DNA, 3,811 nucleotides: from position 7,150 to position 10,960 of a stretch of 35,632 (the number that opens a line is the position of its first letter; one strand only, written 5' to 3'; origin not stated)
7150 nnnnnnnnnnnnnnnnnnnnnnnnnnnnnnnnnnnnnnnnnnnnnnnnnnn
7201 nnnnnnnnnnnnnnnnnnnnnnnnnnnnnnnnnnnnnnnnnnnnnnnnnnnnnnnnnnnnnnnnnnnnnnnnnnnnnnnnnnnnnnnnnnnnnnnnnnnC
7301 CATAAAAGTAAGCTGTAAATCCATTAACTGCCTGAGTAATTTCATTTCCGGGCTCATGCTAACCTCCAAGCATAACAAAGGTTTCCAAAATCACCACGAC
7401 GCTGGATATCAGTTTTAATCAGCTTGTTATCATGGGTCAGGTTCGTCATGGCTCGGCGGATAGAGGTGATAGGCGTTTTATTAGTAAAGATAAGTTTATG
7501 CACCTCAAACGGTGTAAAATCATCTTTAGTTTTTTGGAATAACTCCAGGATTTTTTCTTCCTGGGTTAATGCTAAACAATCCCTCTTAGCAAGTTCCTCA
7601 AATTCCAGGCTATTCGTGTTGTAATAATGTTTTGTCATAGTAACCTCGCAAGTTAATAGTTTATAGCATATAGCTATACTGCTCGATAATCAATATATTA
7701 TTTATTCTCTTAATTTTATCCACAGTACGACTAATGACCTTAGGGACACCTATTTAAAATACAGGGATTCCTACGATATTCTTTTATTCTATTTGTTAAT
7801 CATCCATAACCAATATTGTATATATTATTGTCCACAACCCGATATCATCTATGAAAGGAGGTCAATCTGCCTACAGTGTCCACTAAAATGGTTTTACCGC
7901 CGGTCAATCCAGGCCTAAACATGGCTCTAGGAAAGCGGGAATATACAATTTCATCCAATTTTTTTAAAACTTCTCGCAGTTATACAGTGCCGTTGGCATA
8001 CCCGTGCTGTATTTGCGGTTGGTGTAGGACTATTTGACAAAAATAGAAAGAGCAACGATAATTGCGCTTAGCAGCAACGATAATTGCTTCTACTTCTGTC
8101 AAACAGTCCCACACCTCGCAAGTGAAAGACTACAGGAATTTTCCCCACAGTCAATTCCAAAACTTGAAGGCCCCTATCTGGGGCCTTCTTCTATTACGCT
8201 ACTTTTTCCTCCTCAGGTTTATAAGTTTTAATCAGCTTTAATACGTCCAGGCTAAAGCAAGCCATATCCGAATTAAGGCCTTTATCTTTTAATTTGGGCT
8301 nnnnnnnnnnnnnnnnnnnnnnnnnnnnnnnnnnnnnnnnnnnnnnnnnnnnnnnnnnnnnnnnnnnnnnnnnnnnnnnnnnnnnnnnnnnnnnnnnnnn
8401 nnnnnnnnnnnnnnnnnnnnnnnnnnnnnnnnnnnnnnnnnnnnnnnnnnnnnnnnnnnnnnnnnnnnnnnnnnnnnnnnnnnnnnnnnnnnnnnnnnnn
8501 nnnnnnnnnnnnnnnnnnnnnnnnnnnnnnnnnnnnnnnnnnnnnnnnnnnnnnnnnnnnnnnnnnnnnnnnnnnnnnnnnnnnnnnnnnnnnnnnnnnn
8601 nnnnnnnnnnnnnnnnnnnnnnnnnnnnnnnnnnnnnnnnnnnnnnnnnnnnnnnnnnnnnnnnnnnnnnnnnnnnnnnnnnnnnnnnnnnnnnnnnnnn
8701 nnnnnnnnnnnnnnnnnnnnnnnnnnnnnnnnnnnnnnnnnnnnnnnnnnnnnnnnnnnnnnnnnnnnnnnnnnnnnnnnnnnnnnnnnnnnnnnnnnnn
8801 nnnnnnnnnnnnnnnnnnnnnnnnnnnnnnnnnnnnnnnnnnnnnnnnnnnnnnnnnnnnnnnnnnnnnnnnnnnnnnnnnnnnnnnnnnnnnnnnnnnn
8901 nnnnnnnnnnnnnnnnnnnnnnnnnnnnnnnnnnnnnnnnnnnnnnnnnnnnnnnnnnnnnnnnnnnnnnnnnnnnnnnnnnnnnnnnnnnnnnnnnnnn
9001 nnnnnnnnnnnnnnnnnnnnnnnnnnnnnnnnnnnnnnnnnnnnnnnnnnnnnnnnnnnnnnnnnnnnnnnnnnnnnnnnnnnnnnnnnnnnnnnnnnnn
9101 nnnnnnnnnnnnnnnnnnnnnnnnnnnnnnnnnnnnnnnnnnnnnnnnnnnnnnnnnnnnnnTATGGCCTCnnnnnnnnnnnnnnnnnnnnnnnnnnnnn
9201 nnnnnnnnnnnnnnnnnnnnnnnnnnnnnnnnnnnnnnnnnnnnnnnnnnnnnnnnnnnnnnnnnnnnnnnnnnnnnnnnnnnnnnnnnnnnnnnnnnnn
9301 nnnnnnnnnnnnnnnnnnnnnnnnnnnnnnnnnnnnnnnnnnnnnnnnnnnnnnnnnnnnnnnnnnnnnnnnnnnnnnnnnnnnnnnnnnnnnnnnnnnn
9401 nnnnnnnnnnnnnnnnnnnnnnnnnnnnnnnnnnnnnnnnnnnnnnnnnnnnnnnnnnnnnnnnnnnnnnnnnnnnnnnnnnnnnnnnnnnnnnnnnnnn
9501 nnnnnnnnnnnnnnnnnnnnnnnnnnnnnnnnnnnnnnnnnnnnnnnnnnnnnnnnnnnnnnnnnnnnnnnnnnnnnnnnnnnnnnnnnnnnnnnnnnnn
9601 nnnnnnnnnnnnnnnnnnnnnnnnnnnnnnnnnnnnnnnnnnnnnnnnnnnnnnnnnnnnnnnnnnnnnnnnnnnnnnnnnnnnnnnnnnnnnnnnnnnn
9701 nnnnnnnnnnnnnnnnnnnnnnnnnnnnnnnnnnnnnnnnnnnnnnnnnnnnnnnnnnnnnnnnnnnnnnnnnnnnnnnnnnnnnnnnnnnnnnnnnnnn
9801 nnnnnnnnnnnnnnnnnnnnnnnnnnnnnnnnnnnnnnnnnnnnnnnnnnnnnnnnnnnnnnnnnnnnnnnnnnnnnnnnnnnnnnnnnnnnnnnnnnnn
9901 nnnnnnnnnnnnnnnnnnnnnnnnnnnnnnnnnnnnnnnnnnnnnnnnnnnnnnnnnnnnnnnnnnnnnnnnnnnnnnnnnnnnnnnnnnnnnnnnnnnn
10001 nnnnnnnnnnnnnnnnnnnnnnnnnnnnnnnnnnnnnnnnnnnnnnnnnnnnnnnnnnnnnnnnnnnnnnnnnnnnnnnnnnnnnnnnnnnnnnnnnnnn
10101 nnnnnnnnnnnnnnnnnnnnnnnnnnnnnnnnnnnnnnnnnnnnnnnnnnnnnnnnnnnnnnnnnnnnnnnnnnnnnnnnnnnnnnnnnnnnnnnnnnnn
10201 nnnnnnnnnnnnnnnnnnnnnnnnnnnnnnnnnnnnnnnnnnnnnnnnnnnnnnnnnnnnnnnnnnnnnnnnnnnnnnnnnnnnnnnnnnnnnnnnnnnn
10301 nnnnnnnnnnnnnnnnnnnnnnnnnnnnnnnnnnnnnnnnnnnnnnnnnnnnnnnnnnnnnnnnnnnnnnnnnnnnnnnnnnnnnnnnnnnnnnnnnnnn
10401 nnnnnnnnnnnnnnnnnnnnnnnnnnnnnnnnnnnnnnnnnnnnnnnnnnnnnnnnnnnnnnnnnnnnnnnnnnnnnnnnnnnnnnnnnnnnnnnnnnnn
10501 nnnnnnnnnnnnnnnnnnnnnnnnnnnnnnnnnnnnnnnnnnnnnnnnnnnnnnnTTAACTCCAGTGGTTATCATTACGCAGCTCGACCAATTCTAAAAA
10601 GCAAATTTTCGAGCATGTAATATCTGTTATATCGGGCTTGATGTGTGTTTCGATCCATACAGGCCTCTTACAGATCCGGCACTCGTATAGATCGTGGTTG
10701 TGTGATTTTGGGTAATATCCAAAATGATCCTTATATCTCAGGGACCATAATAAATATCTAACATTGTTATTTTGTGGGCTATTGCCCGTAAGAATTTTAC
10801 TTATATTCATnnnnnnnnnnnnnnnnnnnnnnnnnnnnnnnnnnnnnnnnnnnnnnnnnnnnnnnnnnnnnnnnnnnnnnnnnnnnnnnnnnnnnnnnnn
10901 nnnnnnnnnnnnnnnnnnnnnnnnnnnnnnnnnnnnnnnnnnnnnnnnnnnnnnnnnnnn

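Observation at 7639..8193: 555-bp non-coding hub with a consensus promoter, twin operator repeats and a terminator, predicting an oop-like antisense RNA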

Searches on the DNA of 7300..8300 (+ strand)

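Call 3: search_dna_similar(query=window:7300-8300:+, collection=phages, mode=distant, max_rows=30)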
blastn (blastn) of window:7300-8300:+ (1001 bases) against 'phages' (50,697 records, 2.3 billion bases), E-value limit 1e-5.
No match.
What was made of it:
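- On Lambda oop RNA family: No GenBank phage DNA matches the region (call 3).
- Tried and rejected: No match (call 3).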

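Call 45: search_rna_families(source=window, start=7600, end=8260, threshold=evalue, max_evalue=10)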
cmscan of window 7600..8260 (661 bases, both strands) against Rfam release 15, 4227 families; matches with E-value up to 10: 9.
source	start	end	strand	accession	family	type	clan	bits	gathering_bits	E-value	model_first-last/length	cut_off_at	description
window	8125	8194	+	RF01859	Phe_leader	Cis-reg; leader;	-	20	55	0.98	1-125/125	no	Phenylalanine leader peptide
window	7805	7983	-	RF01266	snR45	Gene; snRNA; snoRNA; CD-box;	-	20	80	9.2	1-180/180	no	Small nucleolar RNA snR45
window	7654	7680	-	RF01105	SBWMV2_UPD-PKl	Cis-reg;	-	19.8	39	3.9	1-27/27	no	Pseudoknot of upstream pseudoknot domain (UPD) of the 3'UTR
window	8018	8118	-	RF00699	mir-134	Gene; miRNA;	-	18.4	68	0.99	1-73/73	no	mir-134 microRNA precursor family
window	8018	8118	-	RF01418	HIV_POL-1_SL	Cis-reg;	-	16.5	54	2.5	1-113/113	no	HIV pol-1 stem loop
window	7753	7805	-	RF01829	sR6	Gene; snRNA; snoRNA; CD-box;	-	16.5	60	9.6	1-53/53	no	sR6 snoRNA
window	8134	8201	+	RF00519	suhB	Gene; sRNA;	CL00108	14.9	41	2.6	1-77/77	no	Makes More Granules Regulator RNA (mmgR)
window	8070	8116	+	RF00345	snoR1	Gene; snRNA; snoRNA; CD-box;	CL00066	13.8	49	6.5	1-93/93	no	Small nucleolar RNA snoR1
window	7686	7738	-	RF02350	psRNA6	Gene; sRNA;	-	9.8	60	3.3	1-333/333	no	Nitrosomonas sRNA psRNA6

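Call 79: build_rna_model(alignment_id=A4)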
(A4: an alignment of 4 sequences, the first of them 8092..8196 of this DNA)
Model R1 built from alignment A4 (4 sequences, 112 columns); structure: RNAalifold consensus.
model positions 107; base pairs 17; branch points 1; effective number of sequences 2.11; information 0.589 bits per position. Calibrated on 0.2 Mb of random sequence (short: E-values are rough).
structure used (alignment columns):
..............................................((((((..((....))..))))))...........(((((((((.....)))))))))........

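Call 80: search_with_rna_model(model_id=R1, sources=[window, L003, L004, L005, L007, L008, L009, L010, L013, L014, L015, L016, L017, L018, L019, L020, L021, L022, L023, L024, L025, L026, L027, L028, L029, L030, L031, L032, L033, L034, L035, L036, L037, L038, L039, L040, L041, L042, L043, L044, L045, L046, L047, L048, L049, L050, L051, L052, L053, L054, L055, L056, L057, L058, L059, L060, L061, L062, L063, L064, L065, L066, L067, L068, L069, L070, L071, L072, L073, L074, L075, L076, L077, L078, L079, L080, L081, L082, L083, L084, L085, L086, L087, L088, L089, L090, L091, L092, L093, L094, L095, L096, L097, L098, L100, L103], max_evalue=10)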
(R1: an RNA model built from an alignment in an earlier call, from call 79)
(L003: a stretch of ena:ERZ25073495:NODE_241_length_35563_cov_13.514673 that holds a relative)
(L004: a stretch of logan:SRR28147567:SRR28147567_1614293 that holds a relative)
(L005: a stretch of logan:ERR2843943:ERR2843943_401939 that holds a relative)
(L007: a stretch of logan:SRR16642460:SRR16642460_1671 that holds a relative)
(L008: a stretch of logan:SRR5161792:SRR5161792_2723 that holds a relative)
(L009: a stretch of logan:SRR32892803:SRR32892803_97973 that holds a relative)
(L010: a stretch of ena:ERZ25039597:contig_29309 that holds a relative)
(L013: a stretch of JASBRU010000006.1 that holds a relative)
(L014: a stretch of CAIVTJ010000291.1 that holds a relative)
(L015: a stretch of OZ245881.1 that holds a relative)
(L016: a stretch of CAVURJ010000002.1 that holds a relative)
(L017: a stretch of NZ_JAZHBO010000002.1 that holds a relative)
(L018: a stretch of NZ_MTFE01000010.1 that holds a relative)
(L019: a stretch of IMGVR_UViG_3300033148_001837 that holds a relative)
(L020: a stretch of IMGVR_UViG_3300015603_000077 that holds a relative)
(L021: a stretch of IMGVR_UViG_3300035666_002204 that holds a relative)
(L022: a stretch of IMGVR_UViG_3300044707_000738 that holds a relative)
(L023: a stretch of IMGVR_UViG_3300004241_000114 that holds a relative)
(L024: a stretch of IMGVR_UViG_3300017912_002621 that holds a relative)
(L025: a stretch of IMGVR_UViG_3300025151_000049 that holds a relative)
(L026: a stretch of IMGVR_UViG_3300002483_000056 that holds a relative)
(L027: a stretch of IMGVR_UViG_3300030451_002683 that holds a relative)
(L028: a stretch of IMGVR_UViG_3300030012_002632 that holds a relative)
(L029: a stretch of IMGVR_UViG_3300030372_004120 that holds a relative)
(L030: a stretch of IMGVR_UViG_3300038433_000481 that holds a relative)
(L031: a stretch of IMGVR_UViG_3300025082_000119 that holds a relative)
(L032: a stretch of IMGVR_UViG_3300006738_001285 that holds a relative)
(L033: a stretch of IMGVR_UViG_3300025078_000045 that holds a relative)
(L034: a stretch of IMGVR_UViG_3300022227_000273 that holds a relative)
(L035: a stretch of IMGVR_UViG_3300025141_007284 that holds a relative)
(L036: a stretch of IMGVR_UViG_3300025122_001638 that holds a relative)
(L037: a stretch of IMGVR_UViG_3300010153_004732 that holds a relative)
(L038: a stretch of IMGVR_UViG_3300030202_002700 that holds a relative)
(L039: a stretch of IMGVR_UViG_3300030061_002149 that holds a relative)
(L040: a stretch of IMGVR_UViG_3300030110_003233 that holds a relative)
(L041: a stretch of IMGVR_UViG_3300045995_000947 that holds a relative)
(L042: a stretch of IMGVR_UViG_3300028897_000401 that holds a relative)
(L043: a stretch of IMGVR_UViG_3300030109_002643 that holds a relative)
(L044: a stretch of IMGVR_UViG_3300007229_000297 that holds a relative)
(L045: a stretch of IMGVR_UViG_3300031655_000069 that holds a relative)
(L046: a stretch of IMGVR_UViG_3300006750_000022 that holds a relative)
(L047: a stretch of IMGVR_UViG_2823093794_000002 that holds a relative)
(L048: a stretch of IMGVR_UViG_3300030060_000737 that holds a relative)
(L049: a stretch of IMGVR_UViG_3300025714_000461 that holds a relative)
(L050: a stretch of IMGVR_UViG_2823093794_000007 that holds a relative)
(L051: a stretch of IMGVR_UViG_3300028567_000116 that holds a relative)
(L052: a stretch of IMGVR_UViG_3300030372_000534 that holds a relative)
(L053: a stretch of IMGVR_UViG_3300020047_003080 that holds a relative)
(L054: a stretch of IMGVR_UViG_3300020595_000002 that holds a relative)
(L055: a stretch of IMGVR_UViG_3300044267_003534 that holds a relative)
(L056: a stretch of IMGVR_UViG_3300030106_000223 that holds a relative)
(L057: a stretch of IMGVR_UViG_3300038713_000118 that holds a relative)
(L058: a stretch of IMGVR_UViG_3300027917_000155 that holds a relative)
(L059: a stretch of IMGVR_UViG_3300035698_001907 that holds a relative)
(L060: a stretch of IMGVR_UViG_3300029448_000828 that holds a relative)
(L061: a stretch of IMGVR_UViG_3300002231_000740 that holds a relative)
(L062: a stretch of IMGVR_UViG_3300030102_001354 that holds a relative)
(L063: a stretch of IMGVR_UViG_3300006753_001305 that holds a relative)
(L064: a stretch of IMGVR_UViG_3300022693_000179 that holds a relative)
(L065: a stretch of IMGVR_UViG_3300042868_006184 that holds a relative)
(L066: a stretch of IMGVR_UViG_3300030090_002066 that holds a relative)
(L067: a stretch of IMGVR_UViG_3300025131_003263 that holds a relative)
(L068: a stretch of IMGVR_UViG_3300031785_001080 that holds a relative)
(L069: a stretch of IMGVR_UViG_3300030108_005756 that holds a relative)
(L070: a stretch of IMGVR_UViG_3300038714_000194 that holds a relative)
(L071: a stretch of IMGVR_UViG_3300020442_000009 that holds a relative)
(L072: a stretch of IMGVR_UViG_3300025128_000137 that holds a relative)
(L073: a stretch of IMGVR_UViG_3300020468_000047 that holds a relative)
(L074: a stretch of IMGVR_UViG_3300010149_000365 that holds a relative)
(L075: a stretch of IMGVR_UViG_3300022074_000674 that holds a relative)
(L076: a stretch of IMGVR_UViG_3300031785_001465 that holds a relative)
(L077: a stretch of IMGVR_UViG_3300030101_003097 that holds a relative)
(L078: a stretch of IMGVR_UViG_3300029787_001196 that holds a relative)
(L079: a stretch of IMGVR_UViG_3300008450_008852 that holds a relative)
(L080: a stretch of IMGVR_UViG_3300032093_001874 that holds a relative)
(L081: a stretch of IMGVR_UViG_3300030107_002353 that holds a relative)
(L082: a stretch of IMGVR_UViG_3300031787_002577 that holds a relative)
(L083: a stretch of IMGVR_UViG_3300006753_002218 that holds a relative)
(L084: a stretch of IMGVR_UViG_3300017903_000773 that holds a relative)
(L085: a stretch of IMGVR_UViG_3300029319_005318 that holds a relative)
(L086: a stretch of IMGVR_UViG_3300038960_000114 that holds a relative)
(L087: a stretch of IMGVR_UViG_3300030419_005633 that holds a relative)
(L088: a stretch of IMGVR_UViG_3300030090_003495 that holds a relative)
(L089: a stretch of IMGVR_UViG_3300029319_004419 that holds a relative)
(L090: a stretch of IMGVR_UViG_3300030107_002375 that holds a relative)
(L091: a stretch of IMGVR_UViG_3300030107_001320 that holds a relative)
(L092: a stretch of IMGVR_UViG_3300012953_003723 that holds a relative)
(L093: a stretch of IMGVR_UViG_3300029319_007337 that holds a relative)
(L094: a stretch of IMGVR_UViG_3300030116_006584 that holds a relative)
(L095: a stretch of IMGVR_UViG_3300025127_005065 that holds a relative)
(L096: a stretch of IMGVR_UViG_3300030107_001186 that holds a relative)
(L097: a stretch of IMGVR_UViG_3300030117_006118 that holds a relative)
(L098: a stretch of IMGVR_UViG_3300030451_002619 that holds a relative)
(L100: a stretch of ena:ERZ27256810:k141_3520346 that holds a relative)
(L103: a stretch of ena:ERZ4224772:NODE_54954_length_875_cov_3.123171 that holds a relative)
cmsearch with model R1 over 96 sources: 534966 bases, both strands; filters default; matches with E-value up to 10: 14.
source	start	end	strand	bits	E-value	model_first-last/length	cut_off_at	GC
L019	2248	2351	-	110.7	6.6e-24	1-107/107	no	0.44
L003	3927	4033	-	108.1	2.8e-23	1-107/107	no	0.46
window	8092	8196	+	106.4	7.2e-23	1-107/107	no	0.46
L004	1305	1414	-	85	1.1e-17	1-107/107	no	0.43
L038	5386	5495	+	16.4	0.57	1-107/107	no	0.42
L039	5386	5495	+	16.4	0.57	1-107/107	no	0.42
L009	1055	1149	-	14.6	1.6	1-107/107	no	0.34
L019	2938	3015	-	13.1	3.6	1-107/107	no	0.26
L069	51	108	-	12.4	5.4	1-107/107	no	0.28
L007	6245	6333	-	12.2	5.8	1-107/107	no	0.35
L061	4554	4605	-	12.2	5.9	1-107/107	no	0.33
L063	3935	4064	-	11.8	7.6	1-107/107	no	0.29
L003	5237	5328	-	11.7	7.8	1-107/107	no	0.48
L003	4957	5011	-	11.5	8.6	1-107/107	no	0.33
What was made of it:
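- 8070..8196 (+): Predicted non-coding antisense RNA, about 126 nt in the window and about 100-109 nt in relatives. Parts: a 5' stem-loop made by repeat copy 2 (8070-8091, window only); SL1 (8105-8131), whose loop carries CCUCGCAAG; SL2 (8135-8158, stem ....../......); and the terminator (8166-8188). The covariance model finds only these four phages in 535 kb of related loci (call 80).
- Tried and rejected: None matches the RNA covariance model (call 80).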

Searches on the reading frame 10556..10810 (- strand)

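Call 82: search_protein_families(library=pfam, proteins=[window:10556-10810:-], max_evalue=0.05)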
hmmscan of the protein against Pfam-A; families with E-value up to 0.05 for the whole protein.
window:10556-10810:- (84 aa): 1 family
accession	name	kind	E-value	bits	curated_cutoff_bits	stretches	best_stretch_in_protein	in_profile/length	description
PF05290.17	Baculo_IE-1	-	0.013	15.9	33.1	1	38-74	77-111/141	Baculovirus immediate-early protein (IE-0)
